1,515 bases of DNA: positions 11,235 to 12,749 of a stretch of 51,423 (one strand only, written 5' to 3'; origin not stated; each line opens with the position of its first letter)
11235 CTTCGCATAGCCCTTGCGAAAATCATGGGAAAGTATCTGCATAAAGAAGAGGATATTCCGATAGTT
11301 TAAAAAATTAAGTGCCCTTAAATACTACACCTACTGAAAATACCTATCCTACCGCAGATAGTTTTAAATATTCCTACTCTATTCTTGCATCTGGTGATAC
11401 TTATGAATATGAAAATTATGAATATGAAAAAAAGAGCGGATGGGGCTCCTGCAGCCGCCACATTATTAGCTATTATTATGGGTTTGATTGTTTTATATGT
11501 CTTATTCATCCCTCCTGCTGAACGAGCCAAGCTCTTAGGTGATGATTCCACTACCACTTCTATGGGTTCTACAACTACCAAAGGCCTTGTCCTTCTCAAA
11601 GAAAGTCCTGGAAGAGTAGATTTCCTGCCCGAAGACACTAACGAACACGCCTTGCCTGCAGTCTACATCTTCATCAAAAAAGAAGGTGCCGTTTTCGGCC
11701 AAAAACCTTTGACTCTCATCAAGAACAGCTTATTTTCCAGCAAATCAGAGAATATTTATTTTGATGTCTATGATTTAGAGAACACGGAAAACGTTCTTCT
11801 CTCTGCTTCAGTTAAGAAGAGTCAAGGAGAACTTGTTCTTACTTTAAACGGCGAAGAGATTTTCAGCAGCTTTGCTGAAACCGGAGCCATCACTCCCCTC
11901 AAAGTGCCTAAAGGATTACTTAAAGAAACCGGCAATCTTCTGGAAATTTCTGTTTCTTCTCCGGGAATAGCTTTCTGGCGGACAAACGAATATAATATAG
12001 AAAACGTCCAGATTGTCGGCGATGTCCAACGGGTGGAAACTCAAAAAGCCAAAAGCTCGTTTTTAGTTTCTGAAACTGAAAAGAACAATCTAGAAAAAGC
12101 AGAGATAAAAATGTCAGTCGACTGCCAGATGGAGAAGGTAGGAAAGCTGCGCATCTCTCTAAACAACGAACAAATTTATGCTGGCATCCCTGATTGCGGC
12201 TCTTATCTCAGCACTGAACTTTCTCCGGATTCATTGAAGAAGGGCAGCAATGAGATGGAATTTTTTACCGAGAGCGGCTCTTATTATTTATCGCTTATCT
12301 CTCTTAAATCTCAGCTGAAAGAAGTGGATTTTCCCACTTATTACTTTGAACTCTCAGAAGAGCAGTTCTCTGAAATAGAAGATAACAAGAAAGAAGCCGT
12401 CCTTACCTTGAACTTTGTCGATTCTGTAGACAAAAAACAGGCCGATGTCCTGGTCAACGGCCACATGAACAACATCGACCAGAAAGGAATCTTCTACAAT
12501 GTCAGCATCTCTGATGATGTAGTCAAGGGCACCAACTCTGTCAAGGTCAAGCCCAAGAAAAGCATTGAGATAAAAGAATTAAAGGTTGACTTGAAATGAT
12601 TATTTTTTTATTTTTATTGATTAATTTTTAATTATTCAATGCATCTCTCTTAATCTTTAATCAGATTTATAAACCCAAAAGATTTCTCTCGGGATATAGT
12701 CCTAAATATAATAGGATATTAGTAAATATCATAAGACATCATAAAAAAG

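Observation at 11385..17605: Five-gene co-directional surface cluster: pilin-like-leader protein, polytopic membrane protein and three lipobox paralogs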

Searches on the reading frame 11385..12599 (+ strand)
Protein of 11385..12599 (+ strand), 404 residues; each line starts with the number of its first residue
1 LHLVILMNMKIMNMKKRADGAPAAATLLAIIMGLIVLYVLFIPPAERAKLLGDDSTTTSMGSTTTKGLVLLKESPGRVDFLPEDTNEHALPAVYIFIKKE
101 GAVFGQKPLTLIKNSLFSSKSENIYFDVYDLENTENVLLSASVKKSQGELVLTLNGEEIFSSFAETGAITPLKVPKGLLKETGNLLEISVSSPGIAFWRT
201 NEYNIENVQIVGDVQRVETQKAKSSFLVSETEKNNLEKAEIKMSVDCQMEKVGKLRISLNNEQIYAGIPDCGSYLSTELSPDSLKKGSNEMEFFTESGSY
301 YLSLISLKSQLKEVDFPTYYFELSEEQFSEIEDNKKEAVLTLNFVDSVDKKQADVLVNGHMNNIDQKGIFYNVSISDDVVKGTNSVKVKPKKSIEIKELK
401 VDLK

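Call 3: search_protein_families(library=pfam, proteins=[window:11385-12599:+], max_evalue=1)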
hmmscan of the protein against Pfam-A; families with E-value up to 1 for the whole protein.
window:11385-12599:+ (404 aa): 0 families

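Call 4: search_protein_families(library=ncbifam, proteins=[window:11385-12599:+], max_evalue=1)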
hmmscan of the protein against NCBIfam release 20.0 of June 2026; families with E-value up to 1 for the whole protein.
window:11385-12599:+ (404 aa): 0 families

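Call 25: find_homologous_proteins(query=window:11421-12599:+, max_evalue=0.001)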
Query window:11421-12599:+ (392 aa): 221 proteins with E <= 0.001 among 8000 candidates; the best 120 are listed.
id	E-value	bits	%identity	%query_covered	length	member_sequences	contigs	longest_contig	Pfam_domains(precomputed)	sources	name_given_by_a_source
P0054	1.0e-247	839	100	100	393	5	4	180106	-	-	-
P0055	3.7e-230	781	93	99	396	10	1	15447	-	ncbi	-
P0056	5.9e-109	382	47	96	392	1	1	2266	-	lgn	-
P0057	1.0e-107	378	45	96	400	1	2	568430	-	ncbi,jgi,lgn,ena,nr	ncbi:hypothetical protein COV20_04255 [Candidatus Woesearchaeota archaeon CG10_big_fil_rev_8_21_14_0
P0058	3.1e-106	373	45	93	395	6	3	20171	-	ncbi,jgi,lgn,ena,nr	ncbi:hypothetical protein HYV87_02955 [Candidatus Woesearchaeota archaeon]|nr:hypothetical protein [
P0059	3.7e-106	373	46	94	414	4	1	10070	-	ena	-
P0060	1.1e-105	372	45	99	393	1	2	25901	-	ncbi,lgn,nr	ncbi:hypothetical protein HYX14_06070 [Candidatus Woesearchaeota archaeon]|nr:hypothetical protein [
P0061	1.2e-105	371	47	99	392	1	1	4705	-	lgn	-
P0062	1.5e-105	371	43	94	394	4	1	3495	-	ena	-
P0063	2.7e-105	370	46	99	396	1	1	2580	-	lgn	-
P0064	3.3e-105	370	45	93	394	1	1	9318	-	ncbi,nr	ncbi:MAG: hypothetical protein Q7S55_02380 [Nanoarchaeota archaeon]|nr:hypothetical protein [Nanoarc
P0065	7.0e-105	369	46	94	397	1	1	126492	-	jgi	-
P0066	9.4e-105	369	45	93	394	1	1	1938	-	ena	-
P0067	1.3e-104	368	44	93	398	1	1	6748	-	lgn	-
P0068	1.4e-104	368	47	99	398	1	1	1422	-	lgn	-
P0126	3.1e-97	344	42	94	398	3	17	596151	-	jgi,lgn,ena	jgi:hypothetical protein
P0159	4.1e-93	330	43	99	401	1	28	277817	-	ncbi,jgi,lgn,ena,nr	ncbi:hypothetical protein HON71_01695 [Candidatus Woesearchaeota archaeon]|jgi:hypothetical protein|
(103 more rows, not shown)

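Call 27: find_encoding_contigs(protein=P0057, flank=9000, max_places=1)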
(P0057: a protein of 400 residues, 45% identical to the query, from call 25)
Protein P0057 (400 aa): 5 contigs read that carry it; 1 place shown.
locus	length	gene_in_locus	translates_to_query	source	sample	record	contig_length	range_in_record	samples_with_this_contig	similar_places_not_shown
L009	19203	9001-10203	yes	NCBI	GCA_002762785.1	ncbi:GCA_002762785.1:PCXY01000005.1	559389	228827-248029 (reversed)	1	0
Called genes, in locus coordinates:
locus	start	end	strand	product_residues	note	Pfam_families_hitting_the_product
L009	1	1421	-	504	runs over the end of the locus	PF01409:tRNA-synt_2d, PF00587:tRNA-synt_2b (weak)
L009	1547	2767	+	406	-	-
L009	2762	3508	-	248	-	PF00215:OMPdecase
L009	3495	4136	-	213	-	PF00156:Pribosyltran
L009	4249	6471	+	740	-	PF01979:Amidohydro_1, PF12890:DHOase, PF07969:Amidohydro_3, PF01180:DHO_dh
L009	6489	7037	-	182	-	PF13840:ACT_7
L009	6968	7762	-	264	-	PF01978:TrmB, PF11495:TrmB_EBD_N (weak)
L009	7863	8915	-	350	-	PF26356:Pelota_N, PF03464:eRF1_2, PF03465:eRF1_3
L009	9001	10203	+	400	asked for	-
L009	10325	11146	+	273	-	PF02498:Bro-N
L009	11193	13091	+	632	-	-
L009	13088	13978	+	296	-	-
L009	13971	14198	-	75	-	PF00462:Glutaredoxin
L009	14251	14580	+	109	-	-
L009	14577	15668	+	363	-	PF00933:Glyco_hydro_3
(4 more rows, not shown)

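Call 41: find_encoding_contigs(protein=P0126, flank=9000, max_places=1)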
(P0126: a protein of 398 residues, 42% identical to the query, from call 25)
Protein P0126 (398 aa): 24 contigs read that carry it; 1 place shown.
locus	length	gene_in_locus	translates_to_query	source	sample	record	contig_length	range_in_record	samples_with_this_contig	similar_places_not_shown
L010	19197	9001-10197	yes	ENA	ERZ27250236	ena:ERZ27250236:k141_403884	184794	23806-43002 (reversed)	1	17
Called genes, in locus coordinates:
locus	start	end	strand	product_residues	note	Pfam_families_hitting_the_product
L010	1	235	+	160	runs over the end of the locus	-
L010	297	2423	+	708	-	PF18024:HTH_50 (faint)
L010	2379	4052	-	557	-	PF18262:PhetRS_B1 (faint), PF03484:B5, PF17759:tRNA_synthFbeta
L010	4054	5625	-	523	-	PF00152:tRNA-synt_2 (faint), PF01409:tRNA-synt_2d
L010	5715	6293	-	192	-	PF04893:Yip1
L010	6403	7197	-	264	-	PF01978:TrmB, PF11495:TrmB_EBD_N (weak)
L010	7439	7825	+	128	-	-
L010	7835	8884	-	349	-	PF26356:Pelota_N, PF03464:eRF1_2 (weak), PF03465:eRF1_3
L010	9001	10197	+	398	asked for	-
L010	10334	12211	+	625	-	-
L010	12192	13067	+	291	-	-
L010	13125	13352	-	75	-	PF00462:Glutaredoxin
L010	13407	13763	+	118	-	-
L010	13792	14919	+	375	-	PF00933:Glyco_hydro_3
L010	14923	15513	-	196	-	PF11814:DUF3335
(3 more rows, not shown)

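Call 42: find_encoding_contigs(protein=P0159, flank=9000, max_places=1)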
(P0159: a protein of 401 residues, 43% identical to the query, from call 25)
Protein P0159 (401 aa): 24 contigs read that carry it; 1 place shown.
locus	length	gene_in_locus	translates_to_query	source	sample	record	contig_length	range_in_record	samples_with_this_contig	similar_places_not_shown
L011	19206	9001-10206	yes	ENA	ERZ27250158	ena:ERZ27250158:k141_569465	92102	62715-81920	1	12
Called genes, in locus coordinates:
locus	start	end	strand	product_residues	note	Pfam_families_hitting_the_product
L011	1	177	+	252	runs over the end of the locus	PF01956:EMC3_TMCO1, PF02096:60KD_IMP (weak), PF13858:DUF4199 (faint)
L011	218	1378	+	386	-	-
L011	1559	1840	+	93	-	PF01199:Ribosomal_L34e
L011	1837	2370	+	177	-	-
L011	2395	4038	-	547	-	PF18262:PhetRS_B1 (faint), PF03484:B5, PF17759:tRNA_synthFbeta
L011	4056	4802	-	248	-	PF01784:DUF34_NIF3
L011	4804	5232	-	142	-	-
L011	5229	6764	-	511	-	PF01409:tRNA-synt_2d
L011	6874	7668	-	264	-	PF01978:TrmB, PF11495:TrmB_EBD_N (weak)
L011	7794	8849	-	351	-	PF26356:Pelota_N, PF03465:eRF1_3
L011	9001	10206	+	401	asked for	-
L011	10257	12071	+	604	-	-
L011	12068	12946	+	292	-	-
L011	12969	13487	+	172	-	-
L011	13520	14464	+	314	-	PF01210:NAD_Gly3P_dh_N, PF02558:ApbA (weak), PF03446:NAD_binding_2 (weak), PF03807:F420_oxidored (weak), PF07479:NAD_Gly3P_dh_C, PF20618:GPD_NAD_C_bact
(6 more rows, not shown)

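Call 44: predict_structure(alignment_id=A2)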
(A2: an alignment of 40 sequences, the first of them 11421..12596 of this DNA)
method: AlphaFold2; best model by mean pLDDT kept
length: 392 residues; sequences in the alignment: 40
mean_pLDDT: 86.8   pTM: 0.55
mean pLDDT of the five models: 86.8, 85.9, 85.5, 85.5, 83.6
residues with pLDDT >= 90: 237; 70-90: 120; 50-70: 13; < 50: 22
segments of 3 or more residues with pLDDT < 50: 1-8, 40-53
pLDDT, mean of each block of 10 residues (from residue 1): 45 81 89 68 40 72 87 91 83 89 85 91 91 91 94 90 93 92 74 92 81 92 94 90 94 94 94 95 91 94 90 93 93 86 92 89 93 92 93 91
secondary structure, 60 per line:
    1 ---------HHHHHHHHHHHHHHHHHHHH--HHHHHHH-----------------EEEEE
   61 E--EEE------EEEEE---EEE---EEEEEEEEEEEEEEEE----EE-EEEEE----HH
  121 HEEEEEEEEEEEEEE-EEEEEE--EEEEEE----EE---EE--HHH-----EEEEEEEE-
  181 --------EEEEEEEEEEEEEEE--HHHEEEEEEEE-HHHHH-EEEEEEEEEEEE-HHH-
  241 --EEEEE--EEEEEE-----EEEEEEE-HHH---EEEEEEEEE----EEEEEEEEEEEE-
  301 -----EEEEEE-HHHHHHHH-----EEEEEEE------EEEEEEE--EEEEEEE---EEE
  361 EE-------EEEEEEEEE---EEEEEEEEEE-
elements in order: H10-29 H32-38 E56-61 E64-66 E73-77 E81-83 E87-102 E110-114 E122-135 E137-142 E145-150 E172-179 E189-203 E209-216 H218-222 E224-235 E243-247 E250-255 E261-267 E275-283 E288-299 E306-311 H313-320 E326-332 E339-345 E348-354 E358-362 E370-378 E382-391

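Call 47: fold_search(model_id=the predicted structure, library=pdb)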
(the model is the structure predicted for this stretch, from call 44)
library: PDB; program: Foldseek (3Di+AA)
matches with E <= 10: 1494; with E <= 0.001: 32
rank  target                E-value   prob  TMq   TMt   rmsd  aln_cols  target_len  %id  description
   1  8qqh_BBB              6.6e-08  1.00  0.18  0.08  31.6       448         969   11  Structure of beta-galactosidase from Desulfurococcus amyloliticus (released 2024-08-14)
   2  8qqh_AAA              8.7e-07  1.00  0.18  0.08  31.6       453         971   11  Structure of beta-galactosidase from Desulfurococcus amyloliticus (released 2024-08-14)
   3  6a48                  2.8e-06  1.00  0.17  0.11  29.9       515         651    6  Crystal structure of reelin N-terminal region (released 2019-06-19)
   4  5x7o_A                3.8e-06  1.00  0.18  0.07  38.1       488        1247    9  Crystal structure of Paenibacillus sp. 598K alpha-1,6-glucosyltransferase (released 2017-07-26)
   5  6eon                  4.7e-06  0.99  0.16  0.10  32.3       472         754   11  Galactanase BT0290 (released 2017-11-29)
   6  4e8c_B                1.1e-05  1.00  0.15  0.11  24.8       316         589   12  Crystal structure of streptococcal beta-galactosidase in complex with galactose (released 2012-05-30)
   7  4e8c_A                2.1e-05  0.99  0.14  0.10  22.2       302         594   12  Crystal structure of streptococcal beta-galactosidase in complex with galactose (released 2012-05-30)
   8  8h3u_A                2.9e-05  1.00  0.17  0.12  23.1       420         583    8  Inhibitor-bound EP, polyA model (released 2022-11-23)
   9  8w7n                  3.2e-05  0.97  0.15  0.07  24.0       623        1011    6  Crystal structure of the in-cell Cry1Aa purified from Bacillus thuringiensis (released 2024-03-06)
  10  4e8d_A                3.4e-05  0.99  0.14  0.10  21.4       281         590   14  Crystal structure of streptococcal beta-galactosidase (released 2012-05-30)
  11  5ej1_B                5.6e-05  1.00  0.19  0.12  21.5       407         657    8  Pre-translocation state of bacterial cellulose synthase (released 2016-03-30)
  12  3d3a                  5.9e-05  0.99  0.15  0.11  22.0       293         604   12  Crystal structure of a beta-galactosidase from Bacteroides thetaiotaomicron (released 2008-05-27)
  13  3w5f_A                7.5e-05  1.00  0.16  0.10  19.4       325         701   12  Crystal structure of tomato beta-galactosidase 4 (released 2014-01-29)
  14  3w5g_A                8.3e-05  1.00  0.15  0.10  19.2       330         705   11  Crystal structure of tomato beta-galactosidase 4 in complex with galactose (released 2014-01-29)
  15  8uid_B                1.7e-04  1.00  0.17  0.28  16.4       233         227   13  Archaeal highly thermostable GH35 family beta-galactosidase from Desulfurococcus amyloliticus (released 2024-10-16)
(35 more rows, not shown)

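Call 54: find_related_loci(query=A2, collection=genome_contigs, flank=10000)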
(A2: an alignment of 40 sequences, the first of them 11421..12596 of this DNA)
Query A2 (392 aa) in genome_contigs; peptide patterns used: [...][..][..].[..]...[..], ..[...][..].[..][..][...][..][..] (x = any residue, [..] = any of these).
120 stretches matched a pattern; 89 encode a relative of the query (tblastn E <= 1e-3); the best 80 are kept; 80 distinct loci.
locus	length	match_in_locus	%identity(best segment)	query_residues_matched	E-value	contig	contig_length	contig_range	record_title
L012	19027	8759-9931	45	3-391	4e-111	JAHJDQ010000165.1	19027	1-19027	MAG: Nanoarchaeota archaeon isolate Modern_marine.mb.67 Modern_marine.mb.67_k141_2131360, whole genome shotgun sequence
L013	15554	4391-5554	45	4-391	5e-111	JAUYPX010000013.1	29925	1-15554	MAG: Nanoarchaeota archaeon isolate C4_metabat.bin.63 C4_k141_17553, whole genome shotgun sequence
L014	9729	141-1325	44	4-391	1e-110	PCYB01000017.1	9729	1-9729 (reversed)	MAG: Candidatus Woesearchaeota archaeon CG10_big_fil_rev_8_21_14_0_10_36_11 CG10_8_21_14_0.10_scaffold_7675_c, whole gen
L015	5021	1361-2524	44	4-391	2e-110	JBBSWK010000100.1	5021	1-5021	MAG: Nanoarchaeota archaeon isolate H51-bin025_1 H51_bin025_1_000000000104, whole genome shotgun sequence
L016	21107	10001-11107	47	24-391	2e-109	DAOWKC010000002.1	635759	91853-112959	MAG TPA_asm: Candidatus Woesearchaeota archaeon isolate CSMAG_2085 CSMAG_2085_k141_456089_length_635759_cov_22.4599, who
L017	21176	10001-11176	45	4-391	1e-108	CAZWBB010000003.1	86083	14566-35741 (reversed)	MAG TPA_asm: uncultured Methanosarcinales archaeon isolate SRP077602_co2_374 genome assembly, contig: NODE_372_length_86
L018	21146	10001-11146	45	15-391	5e-108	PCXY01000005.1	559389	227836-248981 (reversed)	MAG: Candidatus Woesearchaeota archaeon CG10_big_fil_rev_8_21_14_0_10_45_16 CG10_8_21_14_0.10_scaffold_1_c, whole genome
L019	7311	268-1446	45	2-391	5e-108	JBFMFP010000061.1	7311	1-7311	MAG: Nanoarchaeota archaeon isolate MAG274 MAG274_64, whole genome shotgun sequence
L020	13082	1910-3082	45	2-391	1e-107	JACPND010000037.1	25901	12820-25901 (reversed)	MAG: Candidatus Woesearchaeota archaeon isolate NC_groundwater_566_Ag_S-0.1um_44_11 S35_SO-1_scaffold_361234, whole geno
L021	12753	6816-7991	43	4-391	3e-107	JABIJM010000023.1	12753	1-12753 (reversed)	MAG: Candidatus Woesearchaeota archaeon isolate SI054_bin25 k141_937110, whole genome shotgun sequence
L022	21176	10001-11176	45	4-391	9e-107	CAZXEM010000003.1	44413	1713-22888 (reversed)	MAG TPA_asm: uncultured Methanosarcinales archaeon isolate binchicken_co28_250 genome assembly, contig: NODE_629_length_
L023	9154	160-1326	43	4-391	7e-107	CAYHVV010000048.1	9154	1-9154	MAG TPA_asm: uncultured Methanosarcinales archaeon isolate ERP119705_co15_611 genome assembly, contig: NODE_9141_length_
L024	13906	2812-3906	45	26-391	3e-106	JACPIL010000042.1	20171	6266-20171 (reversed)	MAG: Candidatus Woesearchaeota archaeon isolate NC_groundwater_439_Ag_B-0.1um_39_9 GD18-4_B1_scaffold_621996, whole geno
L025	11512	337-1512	44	4-391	6e-106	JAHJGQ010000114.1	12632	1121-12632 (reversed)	MAG: Nanoarchaeota archaeon isolate Modern_marine_glass_biofilm.mb.79 Modern_marine_glas.mb.79_k141_1102740, whole genom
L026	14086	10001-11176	41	2-392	6e-106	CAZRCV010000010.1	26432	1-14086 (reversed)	MAG TPA_asm: uncultured Methanosarcinales archaeon isolate SRP269290_co2_422 genome assembly, contig: NODE_1710_length_2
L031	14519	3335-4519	44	1-391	1e-104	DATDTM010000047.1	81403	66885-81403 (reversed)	MAG TPA_asm: Candidatus Nanoarchaeia archaeon isolate SMAG_U8031 k141_2318688, whole genome shotgun sequence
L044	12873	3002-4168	48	2-391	7e-102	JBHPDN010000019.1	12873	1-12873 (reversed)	Nanoarchaeota archaeon isolate SAG AM-311-B02 NODE_19_length_12873_cov_33.142846, whole genome shotgun sequence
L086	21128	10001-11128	37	21-392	1e-86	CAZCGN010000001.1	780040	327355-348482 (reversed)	MAG TPA_asm: uncultured Methanosarcinales archaeon isolate SRP167671_co2_185 genome assembly, contig: NODE_2_length_7800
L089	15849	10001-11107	39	23-391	6e-84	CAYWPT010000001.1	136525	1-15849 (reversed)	MAG TPA_asm: uncultured Methanosarcinales archaeon isolate SRP200020_co5_127 genome assembly, contig: NODE_142_length_13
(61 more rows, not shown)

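Call 57: search_solved_structures(query=A2, max_evalue=10)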
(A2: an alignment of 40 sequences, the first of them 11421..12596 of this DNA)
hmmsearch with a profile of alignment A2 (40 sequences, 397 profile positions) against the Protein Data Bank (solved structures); distinct sequences matched with E-value up to 10: 1.
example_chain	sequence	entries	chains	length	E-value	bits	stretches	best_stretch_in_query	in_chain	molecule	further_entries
9wca_J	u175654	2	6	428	1.1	10.9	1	140-201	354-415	A8 gpJ 713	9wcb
